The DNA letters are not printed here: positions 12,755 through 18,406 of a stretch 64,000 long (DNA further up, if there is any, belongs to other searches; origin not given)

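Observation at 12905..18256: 5.4-kb gene for a T9SS-secreted surface protein with 13 tandem Ig-like repeats and two novel paralogous domains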

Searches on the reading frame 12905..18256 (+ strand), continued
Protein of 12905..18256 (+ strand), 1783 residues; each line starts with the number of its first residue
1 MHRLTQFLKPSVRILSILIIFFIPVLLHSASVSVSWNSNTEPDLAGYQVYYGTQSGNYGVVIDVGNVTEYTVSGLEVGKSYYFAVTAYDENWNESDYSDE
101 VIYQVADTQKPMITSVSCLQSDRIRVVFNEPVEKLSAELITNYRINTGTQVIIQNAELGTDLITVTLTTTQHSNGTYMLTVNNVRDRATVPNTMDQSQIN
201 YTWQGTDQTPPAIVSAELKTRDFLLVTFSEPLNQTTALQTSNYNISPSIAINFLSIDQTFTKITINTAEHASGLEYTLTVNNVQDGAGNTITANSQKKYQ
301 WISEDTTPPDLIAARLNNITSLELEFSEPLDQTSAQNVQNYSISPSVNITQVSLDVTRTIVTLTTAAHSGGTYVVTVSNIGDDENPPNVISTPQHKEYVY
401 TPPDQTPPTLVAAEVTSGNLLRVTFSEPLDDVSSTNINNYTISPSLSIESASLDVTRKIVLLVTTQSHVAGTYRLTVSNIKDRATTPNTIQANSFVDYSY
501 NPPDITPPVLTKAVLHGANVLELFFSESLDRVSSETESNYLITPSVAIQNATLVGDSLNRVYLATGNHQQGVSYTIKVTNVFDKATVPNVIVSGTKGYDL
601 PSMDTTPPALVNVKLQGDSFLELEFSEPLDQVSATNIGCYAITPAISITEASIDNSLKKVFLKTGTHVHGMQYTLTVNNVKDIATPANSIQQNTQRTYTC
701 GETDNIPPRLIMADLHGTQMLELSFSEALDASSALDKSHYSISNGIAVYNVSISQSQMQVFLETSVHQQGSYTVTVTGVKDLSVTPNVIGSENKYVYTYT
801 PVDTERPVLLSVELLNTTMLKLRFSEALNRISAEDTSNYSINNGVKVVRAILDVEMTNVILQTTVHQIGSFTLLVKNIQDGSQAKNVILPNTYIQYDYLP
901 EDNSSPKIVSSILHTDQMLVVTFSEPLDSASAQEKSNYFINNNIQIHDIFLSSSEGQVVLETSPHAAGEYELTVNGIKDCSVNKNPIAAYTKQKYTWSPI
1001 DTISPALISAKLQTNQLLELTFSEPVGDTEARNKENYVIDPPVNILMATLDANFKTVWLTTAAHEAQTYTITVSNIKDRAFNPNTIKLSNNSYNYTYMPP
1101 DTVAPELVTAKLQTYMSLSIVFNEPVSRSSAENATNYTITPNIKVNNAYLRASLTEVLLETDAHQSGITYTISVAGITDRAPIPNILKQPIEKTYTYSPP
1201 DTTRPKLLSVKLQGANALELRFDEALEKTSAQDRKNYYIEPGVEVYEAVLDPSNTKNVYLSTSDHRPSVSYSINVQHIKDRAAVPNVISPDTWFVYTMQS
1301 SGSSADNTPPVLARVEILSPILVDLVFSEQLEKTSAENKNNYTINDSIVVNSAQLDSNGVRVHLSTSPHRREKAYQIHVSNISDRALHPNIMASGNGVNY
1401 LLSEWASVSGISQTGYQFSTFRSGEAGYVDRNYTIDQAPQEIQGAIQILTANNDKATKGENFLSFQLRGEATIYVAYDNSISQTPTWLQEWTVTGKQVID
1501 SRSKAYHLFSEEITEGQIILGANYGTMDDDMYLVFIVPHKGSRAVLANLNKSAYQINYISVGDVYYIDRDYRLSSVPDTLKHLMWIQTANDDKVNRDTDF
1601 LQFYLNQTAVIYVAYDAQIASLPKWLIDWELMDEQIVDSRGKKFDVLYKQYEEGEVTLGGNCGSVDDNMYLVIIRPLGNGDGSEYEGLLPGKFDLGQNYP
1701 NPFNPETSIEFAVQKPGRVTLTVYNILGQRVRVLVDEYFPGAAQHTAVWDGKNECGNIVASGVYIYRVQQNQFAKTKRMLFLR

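Call 85: find_homologous_proteins(query=window:12905-18253:+, max_evalue=1e-50)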
Query window:12905-18253:+ (1783 aa): 136 proteins with E <= 1e-50 among 8000 candidates; the best 120 are listed.
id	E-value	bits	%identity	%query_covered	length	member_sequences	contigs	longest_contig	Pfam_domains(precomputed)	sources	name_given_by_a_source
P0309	0.0e+0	3960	100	100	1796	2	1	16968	PF13205.13,PF18962.8,PF00041.28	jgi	-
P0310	0.0e+0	3400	84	100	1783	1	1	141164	PF13205.13,PF13860.13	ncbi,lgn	-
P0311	0.0e+0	2025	54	99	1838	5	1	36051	PF13205.13,PF00041.28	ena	-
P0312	0.0e+0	2016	53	100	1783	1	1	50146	PF13205.13,PF18962.8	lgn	-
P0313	0.0e+0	2016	52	100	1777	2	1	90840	PF13205.13,PF18962.8,PF13860.13,PF00041.28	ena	-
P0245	0.0e+0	1995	53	99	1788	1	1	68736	PF13205.13,PF18962.8,PF27154.1,PF13860.13,PF00041.28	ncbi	-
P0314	0.0e+0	1991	52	100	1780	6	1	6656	PF13205.13,PF00041.28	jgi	-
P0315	0.0e+0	1989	52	100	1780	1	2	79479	PF13205.13,PF18962.8,PF23664.2,PF13860.13,PF00041.28,PF04234.19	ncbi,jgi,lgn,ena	-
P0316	0.0e+0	1982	54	99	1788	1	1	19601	PF13205.13,PF18962.8,PF27154.1,PF00041.28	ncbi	-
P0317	0.0e+0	1980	53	100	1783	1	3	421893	PF13205.13,PF18962.8,PF23664.2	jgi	-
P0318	0.0e+0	1979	54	99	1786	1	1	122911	PF13205.13,PF18962.8,PF13860.13,PF00041.28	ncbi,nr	ncbi:Ig-like domain-containing protein [bacterium]|nr:Ig-like domain-containing protein [bacterium]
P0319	0.0e+0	1948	51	100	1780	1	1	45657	PF13205.13,PF18962.8,PF00041.28,PF04234.19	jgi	jgi:hypothetical protein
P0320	0.0e+0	1944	53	99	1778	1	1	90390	PF13205.13,PF18962.8,PF13753.13,PF00041.28,PF16656.12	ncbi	-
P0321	0.0e+0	1932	51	99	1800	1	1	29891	PF13205.13,PF00041.28,PF04234.19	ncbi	-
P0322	0.0e+0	1929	51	100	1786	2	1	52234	PF13205.13,PF13860.13,PF00041.28,PF04234.19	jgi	-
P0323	0.0e+0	1918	50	100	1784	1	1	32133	PF13205.13,PF00041.28,PF04234.19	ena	-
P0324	0.0e+0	1917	51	98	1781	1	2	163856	PF13205.13,PF18962.8,PF13860.13,PF00041.28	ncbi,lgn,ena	-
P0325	0.0e+0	1908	50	99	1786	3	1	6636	PF13205.13,PF27154.1,PF13860.13,PF00041.28,PF04234.19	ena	-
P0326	0.0e+0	1907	51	99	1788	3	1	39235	PF13205.13,PF18962.8,PF23664.2,PF00041.28,PF04234.19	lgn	-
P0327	0.0e+0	1903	51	99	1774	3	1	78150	PF13205.13,PF18962.8,PF23664.2,PF00041.28,PF04234.19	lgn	-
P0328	0.0e+0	1878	36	78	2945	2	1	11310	PF13205.13,PF23664.2,PF13860.13,PF00041.28,PF04234.19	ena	-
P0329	0.0e+0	1876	51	98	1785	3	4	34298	PF13205.13,PF27154.1,PF13860.13,PF13753.13,PF00041.28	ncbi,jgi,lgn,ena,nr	ncbi:Ig-like domain-containing protein [bacterium]|nr:Ig-like domain-containing protein [bacterium]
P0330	0.0e+0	1859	50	99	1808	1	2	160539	PF13205.13,PF18962.8,PF00041.28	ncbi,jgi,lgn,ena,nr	ncbi:MAG TPA: T9SS type A sorting domain-containing protein [bacterium]|nr:T9SS type A sorting domai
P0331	0.0e+0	1841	50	100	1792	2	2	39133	PF13205.13,PF00041.28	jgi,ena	-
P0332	0.0e+0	1810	49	98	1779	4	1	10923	PF13205.13,PF00041.28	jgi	jgi:hypothetical protein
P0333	0.0e+0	1799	49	100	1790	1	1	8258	PF18962.8,PF00041.28,PF04234.19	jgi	jgi:fibronectin type 3 domain-containing protein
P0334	0.0e+0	1792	49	99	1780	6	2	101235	PF01782.25,PF13205.13,PF00041.28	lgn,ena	-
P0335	0.0e+0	1773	49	100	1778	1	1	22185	PF13205.13,PF18962.8,PF00041.28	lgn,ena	-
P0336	0.0e+0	1761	47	99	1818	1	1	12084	PF13205.13,PF18962.8,PF00041.28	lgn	-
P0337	0.0e+0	1760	48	99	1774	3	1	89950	PF13205.13,PF13860.13,PF00041.28,PF04234.19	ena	-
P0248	0.0e+0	1756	48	98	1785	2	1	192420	PF13205.13,PF18962.8,PF00041.28,PF04234.19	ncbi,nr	ncbi:Ig-like domain-containing protein [bacterium]|nr:Ig-like domain-containing protein [bacterium]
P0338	0.0e+0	1750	48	99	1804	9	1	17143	PF13205.13,PF13753.13,PF04234.19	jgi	jgi:fibronectin type 3 domain-containing protein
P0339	0.0e+0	1737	48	100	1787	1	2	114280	PF13205.13,PF18962.8,PF00041.28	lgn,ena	-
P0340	0.0e+0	1735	48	100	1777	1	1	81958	PF13205.13,PF18962.8,PF00041.28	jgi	jgi:hypothetical protein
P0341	0.0e+0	1725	47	99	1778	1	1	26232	PF13205.13,PF00041.28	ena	-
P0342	0.0e+0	1717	46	99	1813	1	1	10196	PF13205.13,PF18962.8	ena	-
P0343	0.0e+0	1680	48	99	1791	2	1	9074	PF13205.13,PF18962.8,PF00041.28,PF04234.19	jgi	-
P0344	0.0e+0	1668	46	100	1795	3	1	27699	PF13205.13,PF18962.8,PF13860.13,PF00041.28,PF04234.19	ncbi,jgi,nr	ncbi:MAG TPA: T9SS type A sorting domain-containing protein [bacterium]|nr:T9SS type A sorting domai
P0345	0.0e+0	1659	45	99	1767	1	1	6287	PF13205.13,PF13860.13,PF13753.13,PF00041.28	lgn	-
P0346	0.0e+0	1659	46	99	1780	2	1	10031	PF13205.13,PF18962.8,PF13860.13,PF13753.13,PF00041.28,PF04234.19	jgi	-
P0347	0.0e+0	1646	36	77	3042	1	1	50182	PF13205.13,PF13860.13,PF00041.28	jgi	jgi:hypothetical protein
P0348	0.0e+0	1643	46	99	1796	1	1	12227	PF13205.13,PF13753.13,PF00041.28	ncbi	-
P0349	0.0e+0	1632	37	78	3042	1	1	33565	PF13205.13,PF20418.4,PF13860.13,PF00041.28,PF04234.19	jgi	jgi:hypothetical protein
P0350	0.0e+0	1624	49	86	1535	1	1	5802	PF13205.13,PF18962.8,PF13860.13,PF04234.19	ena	-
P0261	0.0e+0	1622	46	100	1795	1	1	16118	PF13205.13,PF18962.8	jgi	jgi:hypothetical protein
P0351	0.0e+0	1603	45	98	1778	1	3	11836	PF13205.13,PF18962.8,PF13753.13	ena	-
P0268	0.0e+0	1578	45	99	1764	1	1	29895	PF13585.13,PF13205.13,PF18962.8,PF13753.13,PF00041.28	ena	-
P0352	0.0e+0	1565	46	98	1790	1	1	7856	PF13205.13,PF00041.28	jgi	jgi:membrane-bound inhibitor of C-type lysozyme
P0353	0.0e+0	1562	45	98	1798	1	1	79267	PF13205.13,PF18962.8,PF13860.13,PF00041.28,PF04234.19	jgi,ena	-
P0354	0.0e+0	1554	45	100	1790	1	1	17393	PF13205.13,PF00041.28,PF04234.19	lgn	-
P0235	0.0e+0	1537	43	99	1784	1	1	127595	PF13205.13,PF00041.28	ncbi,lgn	-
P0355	0.0e+0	1535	45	99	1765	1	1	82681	PF13205.13,PF18962.8,PF13753.13,PF00041.28,PF04234.19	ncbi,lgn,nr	ncbi:Ig-like domain-containing protein [bacterium]|nr:Ig-like domain-containing protein [bacterium]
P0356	0.0e+0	1534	44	100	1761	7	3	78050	PF13205.13,PF18962.8,PF13753.13,PF00041.28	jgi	jgi:hypothetical protein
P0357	0.0e+0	1533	45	97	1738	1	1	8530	PF13205.13,PF20418.4,PF18962.8,PF13753.13,PF04234.19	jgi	-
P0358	0.0e+0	1522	45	98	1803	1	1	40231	PF13205.13,PF18962.8,PF13860.13,PF13753.13,PF00041.28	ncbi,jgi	-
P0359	0.0e+0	1513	44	99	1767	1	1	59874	PF13205.13,PF00041.28,PF04234.19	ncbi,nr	ncbi:Ig-like domain-containing protein [bacterium]|nr:Ig-like domain-containing protein [bacterium]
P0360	0.0e+0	1498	44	98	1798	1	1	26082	PF13585.13,PF13205.13,PF13860.13,PF13753.13,PF00041.28,PF04234.19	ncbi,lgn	-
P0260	0.0e+0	1483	44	98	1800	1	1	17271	PF13205.13,PF13860.13,PF00041.28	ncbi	ncbi:MAG: fibronectin type III domain-containing protein [bacterium]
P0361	0.0e+0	1443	45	87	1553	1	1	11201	PF13205.13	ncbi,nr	ncbi:Ig-like domain-containing protein, partial [candidate division KSB1 bacterium]|nr:Ig-like domai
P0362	0.0e+0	1403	42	98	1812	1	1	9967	PF13205.13,PF13860.13,PF00041.28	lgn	-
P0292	0.0e+0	1393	42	99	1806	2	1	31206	PF13205.13,PF00041.28,PF04234.19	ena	-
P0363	0.0e+0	1374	36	71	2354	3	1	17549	PF13205.13,PF25835.1,PF18962.8,PF13860.13,PF04234.19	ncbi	ncbi:hypothetical protein B6I21_00510, partial [candidate division KSB1 bacterium 4572_119]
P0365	0.0e+0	1335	33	45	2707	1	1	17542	PF18962.8,PF03089.21,PF25788.3,PF28399.1,PF09294.17,PF25814.2,PF13860.13,PF00041.28,PF10179.16,PF16656.12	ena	-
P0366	0.0e+0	1320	52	68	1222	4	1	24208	PF13205.13,PF23664.2,PF27154.1,PF00041.28,PF04234.19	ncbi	ncbi:MAG: fibronectin type III domain-containing protein, partial [bacterium]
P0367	0.0e+0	1300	31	45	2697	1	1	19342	PF25059.2,PF13750.13,PF25788.3,PF09294.17,PF25814.2,PF16656.12,PF18962.8,PF13860.13,PF16794.12,PF00041.28,PF19077.7,PF10179.16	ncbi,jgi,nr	ncbi:MAG: fibronectin type III domain-containing protein [candidate division KSB1 bacterium]|jgi:hyp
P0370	0.0e+0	1097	36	77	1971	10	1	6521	PF13205.13,PF20258.5,PF13860.13,PF00041.28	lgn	-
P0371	0.0e+0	1088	37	77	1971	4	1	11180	PF13205.13,PF13860.13,PF00041.28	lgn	-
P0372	0.0e+0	1052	35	77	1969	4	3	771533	PF13205.13,PF13860.13,PF00041.28,PF16656.12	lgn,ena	-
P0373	0.0e+0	1051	36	77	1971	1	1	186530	PF13205.13,PF13860.13,PF00041.28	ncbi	-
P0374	0.0e+0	1024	31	80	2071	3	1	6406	PF13205.13,PF13860.13,PF00041.28,PF04234.19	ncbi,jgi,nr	ncbi:MAG TPA: T9SS type A sorting domain-containing protein [bacterium]|nr:T9SS type A sorting domai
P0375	3.6e-281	954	30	94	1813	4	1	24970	PF13205.13,PF18962.8,PF13860.13,PF00041.28,PF04234.19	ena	-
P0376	1.5e-271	923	32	86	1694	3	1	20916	PF13205.13,PF13860.13,PF00041.28,PF04234.19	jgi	-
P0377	1.3e-267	909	34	86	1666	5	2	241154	PF13205.13,PF13860.13,PF00041.28,PF04234.19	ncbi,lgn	-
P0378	1.7e-254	866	35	72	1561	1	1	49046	PF13205.13,PF18962.8,PF00041.28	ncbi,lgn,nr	ncbi:T9SS type A sorting domain-containing protein [candidate division KSB1 bacterium]|nr:T9SS type 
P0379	5.8e-247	841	36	66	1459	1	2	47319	PF13205.13,PF13860.13,PF00041.28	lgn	-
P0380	1.7e-243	830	37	65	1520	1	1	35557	PF01782.25,PF13205.13,PF00041.28,PF04234.19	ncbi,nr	ncbi:Ig-like domain-containing protein, partial [candidate division KSB1 bacterium]|nr:Ig-like domai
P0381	1.8e-237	810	32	78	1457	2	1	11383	PF13205.13,PF13860.13,PF00041.28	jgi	-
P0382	1.1e-222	761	36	61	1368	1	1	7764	PF13205.13,PF13860.13,PF00041.28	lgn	-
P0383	1.4e-212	727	33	58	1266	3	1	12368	PF13205.13,PF13860.13,PF00041.28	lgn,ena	-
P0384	8.2e-202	691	38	56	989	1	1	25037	PF13205.13,PF25835.1,PF00041.28,PF04234.19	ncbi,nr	ncbi:MAG: hypothetical protein GXO74_06040, partial [Calditrichaeota bacterium]|nr:hypothetical prot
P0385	7.4e-200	685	31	56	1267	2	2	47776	PF13205.13,PF18962.8,PF13860.13,PF00041.28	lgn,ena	-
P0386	1.9e-196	674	33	58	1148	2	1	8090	PF13205.13,PF00041.28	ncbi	-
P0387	1.2e-194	668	32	69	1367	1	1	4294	PF13205.13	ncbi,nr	ncbi:hypothetical protein KAH55_08040, partial [bacterium]|nr:hypothetical protein [bacterium]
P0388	5.7e-192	659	32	57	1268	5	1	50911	PF13205.13,PF18962.8,PF13860.13,PF00041.28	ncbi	-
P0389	1.0e-190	655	39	32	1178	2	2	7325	PF25059.2,PF13205.13,PF13860.13,PF00041.28,PF10179.16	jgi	-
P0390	1.4e-187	644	34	55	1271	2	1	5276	PF13205.13,PF13860.13,PF00041.28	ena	-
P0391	6.6e-187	642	31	68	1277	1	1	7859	PF13205.13,PF13860.13,PF00041.28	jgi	jgi:hypothetical protein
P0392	5.3e-185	636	35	62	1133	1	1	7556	PF13205.13,PF00041.28,PF04234.19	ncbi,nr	ncbi:Ig-like domain-containing protein, partial [candidate division KSB1 bacterium]|nr:Ig-like domai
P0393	7.6e-183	628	33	57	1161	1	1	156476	PF13205.13,PF13860.13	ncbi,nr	ncbi:MAG: T9SS type A sorting domain-containing protein [Calditrichaeota bacterium]|nr:T9SS type A s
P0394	2.2e-182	627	35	54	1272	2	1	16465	PF13205.13,PF13860.13,PF00041.28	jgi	jgi:hypothetical protein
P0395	7.1e-182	625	34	55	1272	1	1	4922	PF13205.13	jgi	-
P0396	8.8e-181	622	33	56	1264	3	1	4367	PF13205.13,PF13860.13,PF00041.28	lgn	-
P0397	2.2e-178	614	34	55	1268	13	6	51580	PF13205.13,PF13860.13,PF00041.28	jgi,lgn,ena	-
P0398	2.0e-174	601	31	66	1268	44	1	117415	PF13205.13,PF13860.13,PF00041.28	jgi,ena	-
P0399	5.9e-174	599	31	67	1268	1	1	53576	PF13205.13,PF18962.8,PF13860.13,PF00041.28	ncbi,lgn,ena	-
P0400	1.0e-173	598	30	67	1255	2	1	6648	PF13205.13,PF13860.13,PF00041.28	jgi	-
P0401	5.5e-173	596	31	57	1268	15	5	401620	PF13205.13,PF13860.13,PF13753.13,PF00041.28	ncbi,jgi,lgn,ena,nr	ncbi:MAG TPA: Ig-like domain-containing protein [bacterium]|nr:Ig-like domain-containing protein [ba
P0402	1.8e-172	594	34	54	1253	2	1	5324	PF13205.13,PF00041.28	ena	-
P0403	1.9e-171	591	36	59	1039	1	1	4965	PF13205.13,PF11589.15,PF04234.19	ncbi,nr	ncbi:MAG: hypothetical protein GXO74_11565, partial [Calditrichaeota bacterium]|nr:hypothetical prot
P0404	2.4e-167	577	34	55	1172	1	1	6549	PF13205.13,PF00041.28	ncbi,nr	ncbi:Ig-like domain-containing protein, partial [candidate division KSB1 bacterium]|nr:Ig-like domai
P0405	6.5e-160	552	32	42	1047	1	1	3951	PF13205.13,PF13860.13,PF00041.28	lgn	-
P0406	1.3e-152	528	36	44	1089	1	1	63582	PF13205.13,PF13860.13,PF00041.28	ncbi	-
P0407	5.4e-148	513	37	37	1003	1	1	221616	PF13205.13,PF24534.2,PF13860.13,PF00041.28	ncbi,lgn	-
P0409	5.7e-138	480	35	30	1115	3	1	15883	PF25059.2,PF13205.13,PF23376.2,PF12819.14,PF16893.12,PF13860.13,PF00041.28,PF10179.16,PF16656.12,PF11721.15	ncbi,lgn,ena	-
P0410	1.1e-134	469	32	48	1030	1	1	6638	PF13205.13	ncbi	ncbi:hypothetical protein B6I21_06410, partial [candidate division KSB1 bacterium 4572_119]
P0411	1.8e-119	418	37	24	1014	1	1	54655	PF25059.2,PF13585.13,PF13205.13,PF13860.13,PF00041.28,PF16656.12,PF11721.15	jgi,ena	-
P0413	1.4e-100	356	36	38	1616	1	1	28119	PF13205.13,PF13385.14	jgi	jgi:hypothetical protein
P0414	1.6e-74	269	32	38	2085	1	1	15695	PF09699.16,PF14537.12,PF13205.13,PF14522.12,PF22113.2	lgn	-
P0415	6.0e-65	238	23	72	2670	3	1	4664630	PF13205.13,PF00932.26,PF13860.13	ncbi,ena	-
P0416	6.0e-64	234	27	58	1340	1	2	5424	PF13205.13,PF00041.28,PF18884.6,PF04234.19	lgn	-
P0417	2.2e-63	233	26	44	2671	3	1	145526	PF13205.13,PF00932.26,PF13860.13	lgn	-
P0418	3.9e-63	232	27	67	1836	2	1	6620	PF13205.13,PF04234.19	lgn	-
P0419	2.9e-62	229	29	44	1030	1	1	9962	PF13205.13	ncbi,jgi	jgi:hypothetical protein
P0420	1.1e-60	224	24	19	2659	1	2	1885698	PF13205.13,PF00932.26,PF20082.5,PF00041.28,PF04234.19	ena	-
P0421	1.7e-60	223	26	44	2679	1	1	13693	PF13205.13,PF00932.26,PF13860.13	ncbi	-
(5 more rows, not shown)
